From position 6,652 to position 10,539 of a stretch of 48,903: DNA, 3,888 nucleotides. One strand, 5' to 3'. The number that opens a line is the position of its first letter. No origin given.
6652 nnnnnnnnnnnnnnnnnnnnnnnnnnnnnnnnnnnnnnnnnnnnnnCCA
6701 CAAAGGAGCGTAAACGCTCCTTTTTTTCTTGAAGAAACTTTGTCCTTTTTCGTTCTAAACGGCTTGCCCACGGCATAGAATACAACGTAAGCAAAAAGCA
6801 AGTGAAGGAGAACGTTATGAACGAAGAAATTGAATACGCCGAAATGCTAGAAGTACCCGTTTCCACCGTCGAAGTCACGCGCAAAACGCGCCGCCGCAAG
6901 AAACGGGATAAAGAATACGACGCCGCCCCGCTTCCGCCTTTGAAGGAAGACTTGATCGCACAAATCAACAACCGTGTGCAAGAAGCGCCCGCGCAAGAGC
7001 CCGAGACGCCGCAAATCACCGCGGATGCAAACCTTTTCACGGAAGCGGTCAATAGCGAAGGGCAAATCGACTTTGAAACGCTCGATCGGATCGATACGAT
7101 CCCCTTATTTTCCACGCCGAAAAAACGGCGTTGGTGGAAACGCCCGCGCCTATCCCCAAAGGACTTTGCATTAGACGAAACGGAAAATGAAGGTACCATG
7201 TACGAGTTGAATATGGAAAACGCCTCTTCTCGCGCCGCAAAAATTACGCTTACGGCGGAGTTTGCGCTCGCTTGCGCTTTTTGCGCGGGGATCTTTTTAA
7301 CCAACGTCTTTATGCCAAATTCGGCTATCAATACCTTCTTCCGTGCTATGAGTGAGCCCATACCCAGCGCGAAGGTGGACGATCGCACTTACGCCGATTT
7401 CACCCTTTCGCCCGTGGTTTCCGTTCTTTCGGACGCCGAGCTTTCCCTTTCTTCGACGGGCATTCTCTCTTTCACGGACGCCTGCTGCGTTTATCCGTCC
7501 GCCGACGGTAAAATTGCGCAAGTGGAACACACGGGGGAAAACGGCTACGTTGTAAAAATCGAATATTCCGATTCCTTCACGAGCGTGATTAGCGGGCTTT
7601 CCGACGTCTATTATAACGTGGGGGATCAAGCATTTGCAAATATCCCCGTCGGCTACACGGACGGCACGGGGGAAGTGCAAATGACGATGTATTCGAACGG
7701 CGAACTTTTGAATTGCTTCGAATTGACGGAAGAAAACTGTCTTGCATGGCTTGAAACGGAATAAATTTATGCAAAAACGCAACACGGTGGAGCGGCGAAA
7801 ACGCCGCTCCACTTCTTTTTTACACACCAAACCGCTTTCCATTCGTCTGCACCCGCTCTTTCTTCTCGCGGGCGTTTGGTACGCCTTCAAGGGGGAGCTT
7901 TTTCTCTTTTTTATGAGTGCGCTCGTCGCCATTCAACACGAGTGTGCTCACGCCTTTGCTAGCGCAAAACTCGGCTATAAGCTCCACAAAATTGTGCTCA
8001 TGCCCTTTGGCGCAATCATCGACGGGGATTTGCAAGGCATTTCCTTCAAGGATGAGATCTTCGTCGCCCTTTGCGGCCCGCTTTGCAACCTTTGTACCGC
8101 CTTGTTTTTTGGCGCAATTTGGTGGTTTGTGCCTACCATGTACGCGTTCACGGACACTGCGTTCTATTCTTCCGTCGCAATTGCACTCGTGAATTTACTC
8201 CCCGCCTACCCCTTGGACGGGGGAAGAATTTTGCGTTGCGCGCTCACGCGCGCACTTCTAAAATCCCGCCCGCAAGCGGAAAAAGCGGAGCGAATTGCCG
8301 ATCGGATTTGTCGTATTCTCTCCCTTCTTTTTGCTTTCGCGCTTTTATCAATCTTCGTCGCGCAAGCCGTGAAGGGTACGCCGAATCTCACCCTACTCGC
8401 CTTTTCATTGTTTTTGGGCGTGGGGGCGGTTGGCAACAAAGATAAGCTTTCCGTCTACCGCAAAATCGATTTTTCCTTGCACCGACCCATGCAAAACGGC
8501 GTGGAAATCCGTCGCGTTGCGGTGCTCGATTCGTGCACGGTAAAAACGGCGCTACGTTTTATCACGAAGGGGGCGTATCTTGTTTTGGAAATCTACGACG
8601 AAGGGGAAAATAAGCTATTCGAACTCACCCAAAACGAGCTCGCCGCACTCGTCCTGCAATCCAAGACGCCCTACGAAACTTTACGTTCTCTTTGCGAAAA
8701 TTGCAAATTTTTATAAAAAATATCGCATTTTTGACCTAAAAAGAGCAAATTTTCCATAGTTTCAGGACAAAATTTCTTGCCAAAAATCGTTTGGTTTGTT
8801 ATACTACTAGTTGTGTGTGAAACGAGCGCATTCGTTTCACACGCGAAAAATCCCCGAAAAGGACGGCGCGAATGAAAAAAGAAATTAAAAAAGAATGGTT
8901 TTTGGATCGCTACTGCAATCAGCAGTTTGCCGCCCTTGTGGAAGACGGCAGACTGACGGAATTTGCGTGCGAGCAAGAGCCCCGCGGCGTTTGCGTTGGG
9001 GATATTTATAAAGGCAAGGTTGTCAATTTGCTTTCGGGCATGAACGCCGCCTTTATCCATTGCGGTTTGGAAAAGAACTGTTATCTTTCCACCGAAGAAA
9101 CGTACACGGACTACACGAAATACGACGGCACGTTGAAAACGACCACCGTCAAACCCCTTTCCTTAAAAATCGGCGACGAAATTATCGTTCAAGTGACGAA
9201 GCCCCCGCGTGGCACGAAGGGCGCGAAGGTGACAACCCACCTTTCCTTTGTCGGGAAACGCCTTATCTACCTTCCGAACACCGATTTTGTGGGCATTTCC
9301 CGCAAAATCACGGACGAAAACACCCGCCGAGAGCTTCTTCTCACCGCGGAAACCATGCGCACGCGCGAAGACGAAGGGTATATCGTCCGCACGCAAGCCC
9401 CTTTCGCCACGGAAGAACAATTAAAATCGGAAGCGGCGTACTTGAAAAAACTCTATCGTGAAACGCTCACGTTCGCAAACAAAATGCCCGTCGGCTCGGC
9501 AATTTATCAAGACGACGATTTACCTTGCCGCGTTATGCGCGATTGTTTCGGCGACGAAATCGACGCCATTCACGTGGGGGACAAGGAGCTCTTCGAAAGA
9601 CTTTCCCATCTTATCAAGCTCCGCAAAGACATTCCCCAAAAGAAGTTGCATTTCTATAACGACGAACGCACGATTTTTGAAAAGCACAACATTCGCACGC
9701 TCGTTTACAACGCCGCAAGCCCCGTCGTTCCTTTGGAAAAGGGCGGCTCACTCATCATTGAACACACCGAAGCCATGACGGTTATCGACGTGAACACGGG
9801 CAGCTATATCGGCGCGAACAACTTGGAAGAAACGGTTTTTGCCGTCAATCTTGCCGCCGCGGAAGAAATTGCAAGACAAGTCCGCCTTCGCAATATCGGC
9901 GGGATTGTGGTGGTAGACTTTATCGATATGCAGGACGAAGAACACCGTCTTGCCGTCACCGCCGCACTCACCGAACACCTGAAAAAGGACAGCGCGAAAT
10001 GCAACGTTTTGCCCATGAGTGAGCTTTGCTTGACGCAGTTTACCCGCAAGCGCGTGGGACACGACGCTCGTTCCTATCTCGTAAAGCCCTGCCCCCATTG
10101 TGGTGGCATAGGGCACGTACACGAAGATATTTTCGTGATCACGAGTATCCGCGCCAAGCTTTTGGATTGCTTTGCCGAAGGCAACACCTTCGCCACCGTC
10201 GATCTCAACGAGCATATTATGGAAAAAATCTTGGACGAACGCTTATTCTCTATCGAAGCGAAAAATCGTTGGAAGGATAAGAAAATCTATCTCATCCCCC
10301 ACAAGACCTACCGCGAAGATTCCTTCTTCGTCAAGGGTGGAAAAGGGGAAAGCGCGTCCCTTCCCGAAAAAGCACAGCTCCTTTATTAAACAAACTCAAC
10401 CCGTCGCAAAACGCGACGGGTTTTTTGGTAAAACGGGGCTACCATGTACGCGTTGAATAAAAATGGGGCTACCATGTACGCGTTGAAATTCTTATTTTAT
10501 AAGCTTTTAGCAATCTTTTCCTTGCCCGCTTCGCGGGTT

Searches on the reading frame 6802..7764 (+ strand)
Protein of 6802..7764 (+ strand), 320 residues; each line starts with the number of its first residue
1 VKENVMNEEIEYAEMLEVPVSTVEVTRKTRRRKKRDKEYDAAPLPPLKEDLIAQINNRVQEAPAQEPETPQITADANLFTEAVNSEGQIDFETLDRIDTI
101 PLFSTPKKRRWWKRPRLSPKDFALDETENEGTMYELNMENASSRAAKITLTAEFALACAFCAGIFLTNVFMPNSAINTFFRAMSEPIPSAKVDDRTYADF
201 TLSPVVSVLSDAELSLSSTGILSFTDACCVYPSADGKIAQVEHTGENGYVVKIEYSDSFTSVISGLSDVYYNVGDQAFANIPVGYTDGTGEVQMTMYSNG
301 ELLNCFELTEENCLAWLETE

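Call 45: search_protein_families(library=pfam, proteins=[window:6802-7764:+])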
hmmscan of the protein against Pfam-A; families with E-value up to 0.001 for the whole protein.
window:6802-7764:+ (320 aa): 1 family
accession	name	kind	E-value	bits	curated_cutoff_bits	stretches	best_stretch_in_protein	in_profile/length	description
PF01551.29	Peptidase_M23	-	0.00019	22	28.7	1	230-292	16-78/96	Peptidase family M23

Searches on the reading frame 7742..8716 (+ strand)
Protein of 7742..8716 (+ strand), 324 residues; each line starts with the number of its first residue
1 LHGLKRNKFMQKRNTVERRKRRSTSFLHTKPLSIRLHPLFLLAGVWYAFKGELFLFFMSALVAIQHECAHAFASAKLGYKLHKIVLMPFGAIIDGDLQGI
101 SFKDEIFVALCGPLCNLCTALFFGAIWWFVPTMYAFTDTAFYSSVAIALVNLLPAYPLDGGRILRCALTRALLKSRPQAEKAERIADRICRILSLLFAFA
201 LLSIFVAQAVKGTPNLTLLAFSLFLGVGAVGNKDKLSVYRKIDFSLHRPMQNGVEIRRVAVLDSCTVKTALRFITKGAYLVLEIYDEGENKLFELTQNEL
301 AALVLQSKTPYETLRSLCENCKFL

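Call 45: search_protein_families(library=pfam, proteins=[window:7742-8716:+])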
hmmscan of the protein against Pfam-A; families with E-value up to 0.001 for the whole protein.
window:7742-8716:+ (324 aa): 1 family
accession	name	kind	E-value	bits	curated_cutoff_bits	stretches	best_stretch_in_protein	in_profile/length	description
PF02163.28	Peptidase_M50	-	2.4e-17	63.5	27.2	2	135-196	161-220/221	Peptidase family M50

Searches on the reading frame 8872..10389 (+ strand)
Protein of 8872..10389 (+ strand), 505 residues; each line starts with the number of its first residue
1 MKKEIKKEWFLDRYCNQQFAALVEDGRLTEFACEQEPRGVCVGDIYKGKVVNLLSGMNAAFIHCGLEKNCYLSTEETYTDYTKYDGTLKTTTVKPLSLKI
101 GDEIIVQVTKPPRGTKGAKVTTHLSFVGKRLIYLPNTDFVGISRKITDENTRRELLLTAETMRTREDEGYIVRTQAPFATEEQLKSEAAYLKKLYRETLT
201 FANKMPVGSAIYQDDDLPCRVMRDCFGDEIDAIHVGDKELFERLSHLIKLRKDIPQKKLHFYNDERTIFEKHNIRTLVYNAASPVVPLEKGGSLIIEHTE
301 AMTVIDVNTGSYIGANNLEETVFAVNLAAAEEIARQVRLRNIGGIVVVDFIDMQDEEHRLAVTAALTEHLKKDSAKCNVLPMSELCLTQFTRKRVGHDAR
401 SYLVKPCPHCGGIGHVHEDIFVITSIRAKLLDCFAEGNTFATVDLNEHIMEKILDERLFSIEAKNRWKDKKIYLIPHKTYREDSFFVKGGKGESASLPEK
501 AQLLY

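Call 45: search_protein_families(library=pfam, proteins=[window:8872-10389:+])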
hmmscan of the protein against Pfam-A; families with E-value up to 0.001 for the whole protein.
window:8872-10389:+ (505 aa): 1 family
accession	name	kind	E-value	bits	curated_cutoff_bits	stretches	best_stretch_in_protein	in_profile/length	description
PF10150.14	RNase_E_G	-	4.4e-85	285.8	25.5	1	125-395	1-270/270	Ribonuclease E/G family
